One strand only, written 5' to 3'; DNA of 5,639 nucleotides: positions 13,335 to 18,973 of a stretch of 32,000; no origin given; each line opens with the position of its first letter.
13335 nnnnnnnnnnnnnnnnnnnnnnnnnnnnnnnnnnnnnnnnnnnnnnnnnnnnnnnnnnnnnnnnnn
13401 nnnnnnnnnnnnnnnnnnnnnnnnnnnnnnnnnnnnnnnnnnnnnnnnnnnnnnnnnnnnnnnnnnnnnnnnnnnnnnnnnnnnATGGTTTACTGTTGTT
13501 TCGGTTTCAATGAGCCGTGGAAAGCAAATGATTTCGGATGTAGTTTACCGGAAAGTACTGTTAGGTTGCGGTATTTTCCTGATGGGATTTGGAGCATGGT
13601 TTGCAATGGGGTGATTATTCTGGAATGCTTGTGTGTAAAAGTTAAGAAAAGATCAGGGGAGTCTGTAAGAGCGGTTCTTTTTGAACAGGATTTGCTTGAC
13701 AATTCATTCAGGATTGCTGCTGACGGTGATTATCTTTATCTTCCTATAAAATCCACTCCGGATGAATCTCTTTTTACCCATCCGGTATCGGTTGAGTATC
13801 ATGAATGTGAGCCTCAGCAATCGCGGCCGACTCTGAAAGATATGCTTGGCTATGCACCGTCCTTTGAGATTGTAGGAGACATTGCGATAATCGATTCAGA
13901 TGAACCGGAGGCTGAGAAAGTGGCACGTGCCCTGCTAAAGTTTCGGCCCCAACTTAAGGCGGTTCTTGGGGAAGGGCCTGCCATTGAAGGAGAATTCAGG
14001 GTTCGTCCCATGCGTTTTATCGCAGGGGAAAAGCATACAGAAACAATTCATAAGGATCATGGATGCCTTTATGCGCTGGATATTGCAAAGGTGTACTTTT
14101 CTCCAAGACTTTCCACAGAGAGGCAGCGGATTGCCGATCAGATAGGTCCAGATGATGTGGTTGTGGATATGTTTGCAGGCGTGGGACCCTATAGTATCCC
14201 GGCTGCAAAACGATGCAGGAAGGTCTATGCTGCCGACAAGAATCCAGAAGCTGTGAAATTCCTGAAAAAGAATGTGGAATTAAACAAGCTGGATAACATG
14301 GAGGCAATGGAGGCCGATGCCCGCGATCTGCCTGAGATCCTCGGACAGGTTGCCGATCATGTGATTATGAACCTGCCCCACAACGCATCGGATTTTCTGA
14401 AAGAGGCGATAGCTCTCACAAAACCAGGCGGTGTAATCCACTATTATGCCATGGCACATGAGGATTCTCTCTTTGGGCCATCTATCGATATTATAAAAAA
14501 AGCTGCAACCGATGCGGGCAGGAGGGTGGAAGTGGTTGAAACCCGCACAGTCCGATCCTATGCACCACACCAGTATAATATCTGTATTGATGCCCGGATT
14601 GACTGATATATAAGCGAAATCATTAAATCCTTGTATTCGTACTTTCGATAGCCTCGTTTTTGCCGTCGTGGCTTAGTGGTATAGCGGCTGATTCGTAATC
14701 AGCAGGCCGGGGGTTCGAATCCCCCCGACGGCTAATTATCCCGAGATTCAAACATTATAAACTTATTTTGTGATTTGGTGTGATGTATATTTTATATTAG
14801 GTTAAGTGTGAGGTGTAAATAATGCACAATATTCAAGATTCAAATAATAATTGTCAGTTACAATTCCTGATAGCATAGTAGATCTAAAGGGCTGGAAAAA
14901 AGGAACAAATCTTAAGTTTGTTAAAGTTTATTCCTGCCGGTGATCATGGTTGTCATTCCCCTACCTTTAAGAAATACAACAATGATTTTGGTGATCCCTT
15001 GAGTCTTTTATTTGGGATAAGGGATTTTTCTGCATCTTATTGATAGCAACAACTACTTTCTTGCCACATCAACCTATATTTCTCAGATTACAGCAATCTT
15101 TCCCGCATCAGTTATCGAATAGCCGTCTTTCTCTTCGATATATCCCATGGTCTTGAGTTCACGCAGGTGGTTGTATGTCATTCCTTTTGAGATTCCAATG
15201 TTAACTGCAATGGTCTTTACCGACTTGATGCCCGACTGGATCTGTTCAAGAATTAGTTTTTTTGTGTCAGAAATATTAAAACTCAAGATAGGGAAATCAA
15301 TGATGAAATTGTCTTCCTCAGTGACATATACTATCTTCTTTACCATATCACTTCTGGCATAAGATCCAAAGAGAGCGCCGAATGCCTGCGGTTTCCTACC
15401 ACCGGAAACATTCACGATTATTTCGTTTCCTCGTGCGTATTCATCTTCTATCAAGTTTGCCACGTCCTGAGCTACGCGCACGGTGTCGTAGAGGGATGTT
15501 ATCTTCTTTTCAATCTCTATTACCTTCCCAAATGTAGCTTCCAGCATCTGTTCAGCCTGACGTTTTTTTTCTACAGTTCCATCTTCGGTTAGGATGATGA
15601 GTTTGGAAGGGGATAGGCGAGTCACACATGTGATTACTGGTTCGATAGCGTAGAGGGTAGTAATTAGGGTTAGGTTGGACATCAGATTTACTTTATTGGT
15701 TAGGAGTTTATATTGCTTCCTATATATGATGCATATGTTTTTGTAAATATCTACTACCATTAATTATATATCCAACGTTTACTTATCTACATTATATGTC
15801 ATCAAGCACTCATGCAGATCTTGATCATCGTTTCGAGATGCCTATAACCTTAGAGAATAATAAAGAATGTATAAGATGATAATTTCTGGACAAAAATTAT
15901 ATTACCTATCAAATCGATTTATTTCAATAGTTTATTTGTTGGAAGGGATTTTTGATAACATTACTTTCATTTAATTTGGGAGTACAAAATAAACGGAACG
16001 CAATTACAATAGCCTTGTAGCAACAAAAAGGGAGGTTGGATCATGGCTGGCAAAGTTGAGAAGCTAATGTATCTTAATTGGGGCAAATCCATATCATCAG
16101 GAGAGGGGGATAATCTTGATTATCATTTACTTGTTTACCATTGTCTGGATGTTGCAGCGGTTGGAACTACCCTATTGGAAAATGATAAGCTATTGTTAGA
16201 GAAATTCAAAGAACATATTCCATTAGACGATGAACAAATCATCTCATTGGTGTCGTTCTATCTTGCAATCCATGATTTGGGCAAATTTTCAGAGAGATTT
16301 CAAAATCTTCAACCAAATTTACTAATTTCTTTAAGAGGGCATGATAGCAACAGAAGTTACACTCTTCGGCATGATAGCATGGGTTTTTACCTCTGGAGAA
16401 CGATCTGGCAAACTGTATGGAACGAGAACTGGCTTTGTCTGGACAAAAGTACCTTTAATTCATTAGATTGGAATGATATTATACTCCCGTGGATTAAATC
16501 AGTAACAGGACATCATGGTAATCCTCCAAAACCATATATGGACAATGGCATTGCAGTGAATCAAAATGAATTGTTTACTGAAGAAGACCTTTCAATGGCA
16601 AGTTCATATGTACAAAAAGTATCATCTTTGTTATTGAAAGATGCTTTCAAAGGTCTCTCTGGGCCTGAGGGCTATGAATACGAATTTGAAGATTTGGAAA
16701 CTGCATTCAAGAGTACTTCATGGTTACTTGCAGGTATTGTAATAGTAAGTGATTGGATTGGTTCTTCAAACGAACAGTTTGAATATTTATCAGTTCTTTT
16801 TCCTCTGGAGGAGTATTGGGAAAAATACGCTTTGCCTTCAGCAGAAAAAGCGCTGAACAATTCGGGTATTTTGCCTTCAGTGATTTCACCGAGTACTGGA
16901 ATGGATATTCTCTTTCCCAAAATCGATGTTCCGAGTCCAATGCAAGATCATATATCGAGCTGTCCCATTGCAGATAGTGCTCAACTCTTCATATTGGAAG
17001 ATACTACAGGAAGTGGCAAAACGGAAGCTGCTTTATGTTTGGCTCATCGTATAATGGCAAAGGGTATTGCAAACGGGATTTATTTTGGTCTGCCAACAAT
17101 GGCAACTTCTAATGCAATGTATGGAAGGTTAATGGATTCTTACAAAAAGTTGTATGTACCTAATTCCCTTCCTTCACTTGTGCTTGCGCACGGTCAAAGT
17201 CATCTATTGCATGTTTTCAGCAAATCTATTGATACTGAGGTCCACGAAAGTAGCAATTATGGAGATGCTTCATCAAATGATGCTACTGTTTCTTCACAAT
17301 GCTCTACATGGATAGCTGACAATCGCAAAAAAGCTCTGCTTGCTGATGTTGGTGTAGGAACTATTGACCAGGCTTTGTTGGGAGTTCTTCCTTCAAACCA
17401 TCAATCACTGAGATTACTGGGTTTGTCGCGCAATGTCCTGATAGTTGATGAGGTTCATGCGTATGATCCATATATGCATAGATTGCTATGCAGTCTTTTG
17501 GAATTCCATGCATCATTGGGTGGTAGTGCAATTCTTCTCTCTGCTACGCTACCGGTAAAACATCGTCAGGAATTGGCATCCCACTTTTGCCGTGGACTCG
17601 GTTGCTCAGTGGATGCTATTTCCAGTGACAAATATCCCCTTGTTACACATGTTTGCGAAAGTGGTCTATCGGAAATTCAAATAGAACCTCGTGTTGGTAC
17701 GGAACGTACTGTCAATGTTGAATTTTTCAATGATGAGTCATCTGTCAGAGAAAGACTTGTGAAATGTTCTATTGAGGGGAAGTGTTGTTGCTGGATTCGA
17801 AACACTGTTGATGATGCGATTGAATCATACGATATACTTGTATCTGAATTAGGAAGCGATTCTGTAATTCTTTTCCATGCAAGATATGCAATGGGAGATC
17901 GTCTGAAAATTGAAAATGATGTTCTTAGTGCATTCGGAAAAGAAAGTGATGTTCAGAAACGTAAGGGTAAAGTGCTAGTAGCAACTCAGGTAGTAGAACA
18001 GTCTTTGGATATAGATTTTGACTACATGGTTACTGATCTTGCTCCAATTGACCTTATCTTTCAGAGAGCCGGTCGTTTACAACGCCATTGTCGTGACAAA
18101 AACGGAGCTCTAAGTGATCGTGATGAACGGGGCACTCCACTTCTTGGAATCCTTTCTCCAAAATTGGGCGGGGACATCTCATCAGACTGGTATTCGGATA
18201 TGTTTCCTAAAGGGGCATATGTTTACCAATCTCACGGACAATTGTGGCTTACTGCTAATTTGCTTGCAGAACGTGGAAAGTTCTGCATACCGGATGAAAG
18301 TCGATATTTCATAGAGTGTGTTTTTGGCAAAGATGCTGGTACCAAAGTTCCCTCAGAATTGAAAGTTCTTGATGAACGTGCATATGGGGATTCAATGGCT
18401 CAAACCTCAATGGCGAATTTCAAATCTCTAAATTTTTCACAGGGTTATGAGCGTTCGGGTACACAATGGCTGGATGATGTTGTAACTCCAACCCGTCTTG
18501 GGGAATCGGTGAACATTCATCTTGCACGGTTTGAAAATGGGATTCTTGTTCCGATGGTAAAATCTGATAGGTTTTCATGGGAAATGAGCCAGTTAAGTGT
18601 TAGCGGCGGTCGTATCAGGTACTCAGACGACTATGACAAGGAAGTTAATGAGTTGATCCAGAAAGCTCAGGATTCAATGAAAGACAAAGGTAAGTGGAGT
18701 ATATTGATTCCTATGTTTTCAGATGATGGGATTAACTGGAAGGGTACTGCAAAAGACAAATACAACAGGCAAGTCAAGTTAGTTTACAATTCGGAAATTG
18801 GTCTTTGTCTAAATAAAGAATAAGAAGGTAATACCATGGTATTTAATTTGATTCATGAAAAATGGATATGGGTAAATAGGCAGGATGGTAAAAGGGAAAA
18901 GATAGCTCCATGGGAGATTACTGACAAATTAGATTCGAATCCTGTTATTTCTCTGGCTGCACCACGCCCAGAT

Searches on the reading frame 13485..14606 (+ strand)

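Call 8: search_protein_families(library=pfam, proteins=[window:13485-14606:+], max_evalue=0.001)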
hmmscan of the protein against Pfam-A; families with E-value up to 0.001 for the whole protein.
window:13485-14606:+ (373 aa): 13 families
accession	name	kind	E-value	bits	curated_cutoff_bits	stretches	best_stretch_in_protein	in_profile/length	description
PF02475.24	TRM5-TYW2_MTfase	-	2e-52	177.9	28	1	187-349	1-162/164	TRM5/TYW2 methyltransferase domain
PF18093.7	Trm5_N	-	1.8e-15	56.8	22.7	1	50-94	1-45/47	tRNA methyltransferase 5 N-terminal domain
PF13649.12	Methyltransf_25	-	3e-09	37.9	27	1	226-316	1-97/97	Methyltransferase domain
PF25133.1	TYW2_N_2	-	6e-09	36.3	27.7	1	121-183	14-78/79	TYW2 N-terminal domain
PF13847.12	Methyltransf_31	-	1.1e-08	35.3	27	1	223-329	4-118/145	Methyltransferase domain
PF03602.21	Cons_hypoth95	-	2.9e-08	34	24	1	221-318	40-142/182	Conserved hypothetical protein 95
PF05175.20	MTS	-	7.6e-07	29.4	23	1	224-302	33-111/170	Methyltransferase small domain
PF08241.18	Methyltransf_11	-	1.7e-06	29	21.2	1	231-318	5-93/95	Methyltransferase domain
PF06325.19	PrmA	-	1.4e-05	25.2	22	1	219-318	158-256/296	Ribosomal protein L11 methyltransferase (PrmA)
PF02005.22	TRM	-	0.00025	20.8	27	1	225-312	52-143/376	N2,N2-dimethylguanosine tRNA methyltransferase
PF05958.17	tRNA_U5-meth_tr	-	0.00026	20.5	23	1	226-286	205-265/357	tRNA (Uracil-5-)-methyltransferase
PF09445.16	Methyltransf_15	-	0.00036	20.6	22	1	225-281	3-60/165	RNA cap guanine-N2 methyltransferase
PF00107.32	ADH_zinc_N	-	0.00073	19.9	31.8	0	241-329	10-96/129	Zinc-binding dehydrogenase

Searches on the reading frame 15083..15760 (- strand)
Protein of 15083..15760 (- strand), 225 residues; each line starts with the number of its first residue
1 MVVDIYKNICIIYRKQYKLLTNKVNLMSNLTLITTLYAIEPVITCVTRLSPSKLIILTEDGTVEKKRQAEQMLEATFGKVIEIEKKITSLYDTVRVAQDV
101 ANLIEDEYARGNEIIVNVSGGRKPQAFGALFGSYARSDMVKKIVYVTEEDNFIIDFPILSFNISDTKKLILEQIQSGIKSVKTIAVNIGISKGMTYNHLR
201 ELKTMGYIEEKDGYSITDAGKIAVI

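Call 8: search_protein_families(library=pfam, proteins=[window:15083-15760:-], max_evalue=0.001)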
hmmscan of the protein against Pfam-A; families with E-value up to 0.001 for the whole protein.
window:15083-15760:- (225 aa): 4 families
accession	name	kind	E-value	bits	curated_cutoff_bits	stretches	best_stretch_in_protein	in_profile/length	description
PF19810.5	HFX_2341_N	-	9.7e-11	42.6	30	1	37-141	9-110/120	HFX_2341-like, N-terminal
PF01022.26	HTH_5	-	9e-05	22.7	22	1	165-209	2-46/47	Bacterial regulatory protein, arsR family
PF13412.12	HTH_24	-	0.00031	20.7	21.9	1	164-209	2-48/48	Winged helix-turn-helix DNA-binding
PF09651.16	Cas_APE2256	-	0.00038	20.8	24.8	1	97-159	77-136/136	CRISPR-associated protein (Cas_APE2256)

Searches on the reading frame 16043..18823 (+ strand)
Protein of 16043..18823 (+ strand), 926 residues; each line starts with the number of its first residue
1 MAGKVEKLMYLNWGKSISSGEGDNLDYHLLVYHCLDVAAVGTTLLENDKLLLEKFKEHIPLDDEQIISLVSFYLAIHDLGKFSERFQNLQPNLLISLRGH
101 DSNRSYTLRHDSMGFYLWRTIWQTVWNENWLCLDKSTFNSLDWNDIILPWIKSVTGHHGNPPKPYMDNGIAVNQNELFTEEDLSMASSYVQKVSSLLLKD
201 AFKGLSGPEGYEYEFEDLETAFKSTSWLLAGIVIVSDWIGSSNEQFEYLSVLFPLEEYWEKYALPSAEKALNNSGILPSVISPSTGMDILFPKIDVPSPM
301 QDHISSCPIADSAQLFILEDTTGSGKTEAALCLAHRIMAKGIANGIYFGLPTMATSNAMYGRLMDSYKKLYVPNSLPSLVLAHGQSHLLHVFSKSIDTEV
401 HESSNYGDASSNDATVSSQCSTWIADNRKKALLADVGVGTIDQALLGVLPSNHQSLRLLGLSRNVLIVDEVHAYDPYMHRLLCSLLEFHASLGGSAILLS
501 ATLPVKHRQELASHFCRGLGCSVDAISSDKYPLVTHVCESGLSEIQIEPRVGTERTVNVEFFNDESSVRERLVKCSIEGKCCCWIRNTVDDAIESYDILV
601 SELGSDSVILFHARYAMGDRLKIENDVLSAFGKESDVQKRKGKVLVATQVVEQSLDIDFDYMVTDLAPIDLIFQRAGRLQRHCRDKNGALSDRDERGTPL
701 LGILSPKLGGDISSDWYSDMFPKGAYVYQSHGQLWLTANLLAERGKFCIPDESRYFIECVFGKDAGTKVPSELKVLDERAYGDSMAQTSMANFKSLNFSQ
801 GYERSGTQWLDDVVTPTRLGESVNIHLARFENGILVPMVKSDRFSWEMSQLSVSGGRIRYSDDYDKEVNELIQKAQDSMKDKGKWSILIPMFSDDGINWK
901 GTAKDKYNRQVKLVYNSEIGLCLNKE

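Call 6: search_protein_families(library=pfam, proteins=[window:16043-18823:+], max_evalue=0.01)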
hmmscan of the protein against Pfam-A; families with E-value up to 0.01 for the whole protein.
window:16043-18823:+ (926 aa): 4 families
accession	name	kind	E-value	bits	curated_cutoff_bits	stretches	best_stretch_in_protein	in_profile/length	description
PF18019.7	Cas3_HD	-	1.4e-39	136.7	23.1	1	13-246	1-207/207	Cas3, HD domain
PF22590.2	Cas3-like_C_2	-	4.5e-36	123.8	27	1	579-683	2-105/106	CRISPR-associated nuclease/helicase Cas3, C-terminal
PF00270.35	DEAD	-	8.1e-05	22.9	26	1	312-508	13-164/167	DEAD/DEAH box helicase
PF04851.21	ResIII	-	0.0023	18.3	22.5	0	314-473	24-136/164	Type III restriction enzyme, res subunit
